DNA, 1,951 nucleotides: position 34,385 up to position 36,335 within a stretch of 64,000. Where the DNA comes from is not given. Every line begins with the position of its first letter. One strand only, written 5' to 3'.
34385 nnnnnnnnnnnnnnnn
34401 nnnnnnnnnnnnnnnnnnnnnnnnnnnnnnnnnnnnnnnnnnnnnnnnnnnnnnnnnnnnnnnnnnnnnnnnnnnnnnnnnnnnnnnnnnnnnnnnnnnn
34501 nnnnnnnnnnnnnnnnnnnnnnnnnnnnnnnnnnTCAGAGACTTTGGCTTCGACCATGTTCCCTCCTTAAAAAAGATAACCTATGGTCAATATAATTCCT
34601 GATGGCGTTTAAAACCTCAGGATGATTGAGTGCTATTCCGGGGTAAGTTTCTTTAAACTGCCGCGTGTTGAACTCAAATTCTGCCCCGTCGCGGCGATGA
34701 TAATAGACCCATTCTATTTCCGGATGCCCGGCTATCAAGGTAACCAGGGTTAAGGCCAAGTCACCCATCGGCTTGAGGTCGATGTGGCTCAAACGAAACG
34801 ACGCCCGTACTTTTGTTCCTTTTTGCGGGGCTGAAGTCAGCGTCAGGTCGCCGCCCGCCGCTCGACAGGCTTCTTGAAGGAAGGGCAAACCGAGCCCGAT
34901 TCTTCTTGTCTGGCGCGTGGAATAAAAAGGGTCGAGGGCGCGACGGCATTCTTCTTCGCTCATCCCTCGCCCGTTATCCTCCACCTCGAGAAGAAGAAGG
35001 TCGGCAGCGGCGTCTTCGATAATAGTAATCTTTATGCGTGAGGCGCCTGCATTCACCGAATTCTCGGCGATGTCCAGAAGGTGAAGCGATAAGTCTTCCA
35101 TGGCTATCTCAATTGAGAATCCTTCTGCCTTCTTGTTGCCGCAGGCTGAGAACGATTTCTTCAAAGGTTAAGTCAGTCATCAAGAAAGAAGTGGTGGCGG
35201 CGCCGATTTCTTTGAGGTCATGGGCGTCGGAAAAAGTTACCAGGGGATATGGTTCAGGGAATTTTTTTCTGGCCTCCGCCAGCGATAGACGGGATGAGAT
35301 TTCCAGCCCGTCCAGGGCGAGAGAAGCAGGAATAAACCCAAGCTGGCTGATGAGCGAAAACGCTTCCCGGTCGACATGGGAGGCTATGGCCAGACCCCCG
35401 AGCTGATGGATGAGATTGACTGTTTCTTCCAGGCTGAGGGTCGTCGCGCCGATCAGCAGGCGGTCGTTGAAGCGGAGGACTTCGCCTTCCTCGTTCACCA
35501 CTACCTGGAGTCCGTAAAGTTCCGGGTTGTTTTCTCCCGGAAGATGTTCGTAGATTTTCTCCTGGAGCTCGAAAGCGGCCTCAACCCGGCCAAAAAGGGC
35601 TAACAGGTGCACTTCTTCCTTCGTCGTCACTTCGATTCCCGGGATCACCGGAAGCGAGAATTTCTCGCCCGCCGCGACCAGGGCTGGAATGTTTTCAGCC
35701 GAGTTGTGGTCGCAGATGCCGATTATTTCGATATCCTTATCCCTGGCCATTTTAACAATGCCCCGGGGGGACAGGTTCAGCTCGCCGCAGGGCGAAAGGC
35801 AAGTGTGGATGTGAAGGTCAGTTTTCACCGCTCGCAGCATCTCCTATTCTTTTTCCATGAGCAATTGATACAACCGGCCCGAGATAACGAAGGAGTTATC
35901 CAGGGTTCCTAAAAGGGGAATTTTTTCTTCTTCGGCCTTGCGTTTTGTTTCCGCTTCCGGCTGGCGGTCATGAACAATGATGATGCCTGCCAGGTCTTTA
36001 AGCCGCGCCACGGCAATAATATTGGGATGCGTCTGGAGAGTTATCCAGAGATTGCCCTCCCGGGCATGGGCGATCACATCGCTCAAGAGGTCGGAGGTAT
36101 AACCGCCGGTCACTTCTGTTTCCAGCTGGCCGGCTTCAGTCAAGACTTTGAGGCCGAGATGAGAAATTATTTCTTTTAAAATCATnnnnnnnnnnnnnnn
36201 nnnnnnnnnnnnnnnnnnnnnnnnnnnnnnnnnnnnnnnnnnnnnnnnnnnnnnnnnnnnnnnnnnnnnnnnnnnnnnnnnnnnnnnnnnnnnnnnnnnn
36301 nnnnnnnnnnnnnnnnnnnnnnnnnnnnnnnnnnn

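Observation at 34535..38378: DRTGG - HATPase - [FeFe]-hydrogenase-like - DRTGG - PHP - HATPase cassette with altered H-cluster motif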

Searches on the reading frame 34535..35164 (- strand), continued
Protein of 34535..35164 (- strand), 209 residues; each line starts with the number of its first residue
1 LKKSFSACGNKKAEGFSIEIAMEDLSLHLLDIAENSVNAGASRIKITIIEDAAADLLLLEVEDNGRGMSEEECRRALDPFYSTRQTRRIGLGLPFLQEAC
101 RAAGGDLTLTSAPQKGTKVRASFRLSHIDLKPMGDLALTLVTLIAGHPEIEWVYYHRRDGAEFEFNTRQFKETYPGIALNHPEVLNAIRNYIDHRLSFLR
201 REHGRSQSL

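Call 111: fold_search(model_id=the predicted structure, library=pdb)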
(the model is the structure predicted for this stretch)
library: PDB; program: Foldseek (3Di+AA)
matches with E <= 10: 1016; with E <= 0.001: 249
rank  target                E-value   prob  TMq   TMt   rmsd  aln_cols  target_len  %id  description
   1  1h7s_B                8.7e-07  1.00  0.49  0.32   7.9       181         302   19  N-terminal 40kDa fragment of human PMS2 (released 2001-11-27)
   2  1bkn_A                1.3e-06  1.00  0.48  0.35   5.4       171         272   18  CRYSTAL STRUCTURE OF AN N-TERMINAL 40KD FRAGMENT OF E. COLI DNA MISMATCH REPAIR PROTEIN MUTL (released 1999-05-11)
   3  6mfq_A                1.3e-06  1.00  0.46  0.31   8.1       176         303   21  Crystal structure of a PMS2 variant (released 2019-02-06)
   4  3sl2                  1.4e-06  1.00  0.39  0.49   4.0       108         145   24  ATP Forms a Stable Complex with the Essential Histidine Kinase WalK (YycG) Domain (released 2012-06-27)
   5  1bkn_B                1.6e-06  1.00  0.46  0.33   5.6       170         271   18  CRYSTAL STRUCTURE OF AN N-TERMINAL 40KD FRAGMENT OF E. COLI DNA MISMATCH REPAIR PROTEIN MUTL (released 1999-05-11)
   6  7rcb_B                2.0e-06  1.00  0.45  0.30   8.0       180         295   19  Crystal Structure of a PMS2 VUS (released 2022-03-02)
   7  7aib_C                2.1e-06  1.00  0.49  0.36   4.1       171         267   18  MutS-MutL in clamp state (released 2021-03-31)
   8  7rcb_A                2.6e-06  1.00  0.48  0.31   8.4       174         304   20  Crystal Structure of a PMS2 VUS (released 2022-03-02)
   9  9a5d_A                3.4e-06  1.00  0.40  0.14   3.9       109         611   24  Integrative model of WALK-YYCH by crosslinking MS and deep learning (released 2024-09-18)
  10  1mx0_C                3.7e-06  1.00  0.49  0.23   5.3       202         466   17  Structure of topoisomerase subunit (released 2003-01-07)
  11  7rci_A                4.4e-06  1.00  0.52  0.32   5.6       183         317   20  Crystal Structure of a PMS2 VUS with Substrate (released 2022-03-02)
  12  7rck_B                5.2e-06  1.00  0.46  0.32   8.2       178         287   19  Crystal Structure of PMS2 with Substrate (released 2022-03-02)
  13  6mfq_B                5.5e-06  1.00  0.47  0.31   8.1       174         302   20  Crystal structure of a PMS2 variant (released 2019-02-06)
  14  1h7s_A                5.9e-06  1.00  0.46  0.29   9.0       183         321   19  N-terminal 40kDa fragment of human PMS2 (released 2001-11-27)
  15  1mx0_A                6.3e-06  1.00  0.50  0.23   5.9       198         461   17  Structure of topoisomerase subunit (released 2003-01-07)
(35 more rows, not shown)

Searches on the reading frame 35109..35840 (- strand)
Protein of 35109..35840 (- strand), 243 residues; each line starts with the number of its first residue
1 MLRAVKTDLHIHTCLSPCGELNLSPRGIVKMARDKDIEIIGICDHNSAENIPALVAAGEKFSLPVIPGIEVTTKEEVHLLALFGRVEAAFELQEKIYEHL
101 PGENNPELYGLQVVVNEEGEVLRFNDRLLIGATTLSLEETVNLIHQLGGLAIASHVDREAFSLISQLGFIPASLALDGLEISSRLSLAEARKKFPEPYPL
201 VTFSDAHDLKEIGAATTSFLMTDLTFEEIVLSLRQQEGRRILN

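Call 4: search_protein_families(library=pfam, proteins=[window:35109-35840:-], max_evalue=0.01)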
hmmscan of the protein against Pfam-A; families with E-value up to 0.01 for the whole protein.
window:35109-35840:- (243 aa): 2 families
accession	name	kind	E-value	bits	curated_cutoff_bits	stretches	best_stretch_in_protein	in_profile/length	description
PF02811.25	PHP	-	4.7e-06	27.5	26.4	1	8-80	1-76/164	PHP domain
PF13263.12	PHP_C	-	0.00076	19.4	21.3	1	204-235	22-53/56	PHP-associated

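Call 50: search_solved_structures(query=A2, max_evalue=0.01)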
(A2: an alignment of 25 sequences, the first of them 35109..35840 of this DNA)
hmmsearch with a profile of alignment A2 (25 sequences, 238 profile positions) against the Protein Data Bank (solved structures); distinct sequences matched with E-value up to 0.01: 12.
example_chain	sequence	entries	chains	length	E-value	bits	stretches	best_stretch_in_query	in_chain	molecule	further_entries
3e0f_A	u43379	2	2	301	3e-12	49.8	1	6-82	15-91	Putative Metal-dependent Phosphoesterase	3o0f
7ug9_A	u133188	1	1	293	6.7e-12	48.6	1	4-88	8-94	5'-3' exoribonuclease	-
5zb8_A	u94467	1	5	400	3.3e-11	46.4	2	5-102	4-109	PfuEndoQ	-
7k31_A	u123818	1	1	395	4.5e-10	42.6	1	6-102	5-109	Endonuclease Q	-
7k30_A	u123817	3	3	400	4.6e-10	42.6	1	6-102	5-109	Endonuclease Q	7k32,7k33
9etk_A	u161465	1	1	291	4e-09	39.5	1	4-97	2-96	Metal-dependent phosphoesterases (PHP family)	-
2anu_A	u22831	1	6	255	4.3e-09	39.4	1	134-237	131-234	hypothetical protein TM0559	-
2yb1_A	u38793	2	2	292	2.2e-08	37.1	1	5-81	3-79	AMIDOHYDROLASE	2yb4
3f2b_A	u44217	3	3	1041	2.1e-05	27.4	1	5-71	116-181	DNA-directed DNA polymerase III alpha chain | GEOBACILLUS KAUSTOPHILUS DNA POLC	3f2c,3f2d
9qpc_A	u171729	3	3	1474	2.6e-05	27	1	5-74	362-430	DNA polymerase III PolC-type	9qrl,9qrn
3e38_A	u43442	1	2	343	0.0061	19.3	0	3-45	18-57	two-domain protein containing predicted PHP-like metal-dependent phosphoesterase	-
2yxo_A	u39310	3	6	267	0.0085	18.8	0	6-45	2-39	Histidinol phosphatase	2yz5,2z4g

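Call 73: search_protein_families(library=ncbifam, proteins=[window:35109-35840:-], max_evalue=0.001)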
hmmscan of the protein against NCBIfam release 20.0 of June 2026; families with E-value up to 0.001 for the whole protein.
window:35109-35840:- (243 aa): 8 families
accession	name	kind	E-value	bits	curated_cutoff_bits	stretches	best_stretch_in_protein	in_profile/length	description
NF045780.1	TrlF_fam_ATP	equivalog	5e-13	48.7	350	1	6-217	7-247/944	TrlF family AAA-like ATPase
NF047791.1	RNaseRnm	equivalog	6.3e-09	35.5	375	1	7-82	3-80/275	RNase RNM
NF041577.1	nside_bi_sphtase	equivalog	1.8e-08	33.9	400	1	6-81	3-78/276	3',5'-nucleoside bisphosphate phosphatase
NF042955.1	Ppl_antiphage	equivalog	6.9e-08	30.9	1000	1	7-237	7-236/882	anti-phage protein Ppl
NF038032.1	CehA_McbA_metalo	domain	1.2e-07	31.5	80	1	6-82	4-77/315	CehA/McbA family metallohydrolase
TIGR01405.1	polC_Gram_pos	equivalog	9.1e-05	20.3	1043.45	1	7-75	105-172/1211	DNA polymerase III subunit alpha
NF004981.0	PRK06361.1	equivalog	0.00024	20.5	117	1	7-72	2-72/217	histidinol phosphate phosphatase domain-containing protein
NF001688.0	PRK00448.1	equivalog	0.00048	17.8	873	1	8-76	340-407/1445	PolC-type DNA polymerase III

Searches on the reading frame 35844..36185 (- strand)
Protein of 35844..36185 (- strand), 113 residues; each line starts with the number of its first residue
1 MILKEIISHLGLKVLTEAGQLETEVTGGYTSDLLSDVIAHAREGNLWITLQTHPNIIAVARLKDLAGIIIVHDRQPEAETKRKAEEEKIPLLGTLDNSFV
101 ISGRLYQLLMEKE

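Call 4: search_protein_families(library=pfam, proteins=[window:35844-36185:-], max_evalue=0.01)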
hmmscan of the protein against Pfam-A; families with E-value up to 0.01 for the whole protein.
window:35844-36185:- (113 aa): 1 family
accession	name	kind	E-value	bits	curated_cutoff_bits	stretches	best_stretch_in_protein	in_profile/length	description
PF07085.17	DRTGG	-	1.1e-05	25.7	25.2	1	5-107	1-104/105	DRTGG domain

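Call 73: search_protein_families(library=ncbifam, proteins=[window:35844-36185:-], max_evalue=0.001)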
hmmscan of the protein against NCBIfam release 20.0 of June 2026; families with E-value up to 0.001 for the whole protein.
window:35844-36185:- (113 aa): 0 families
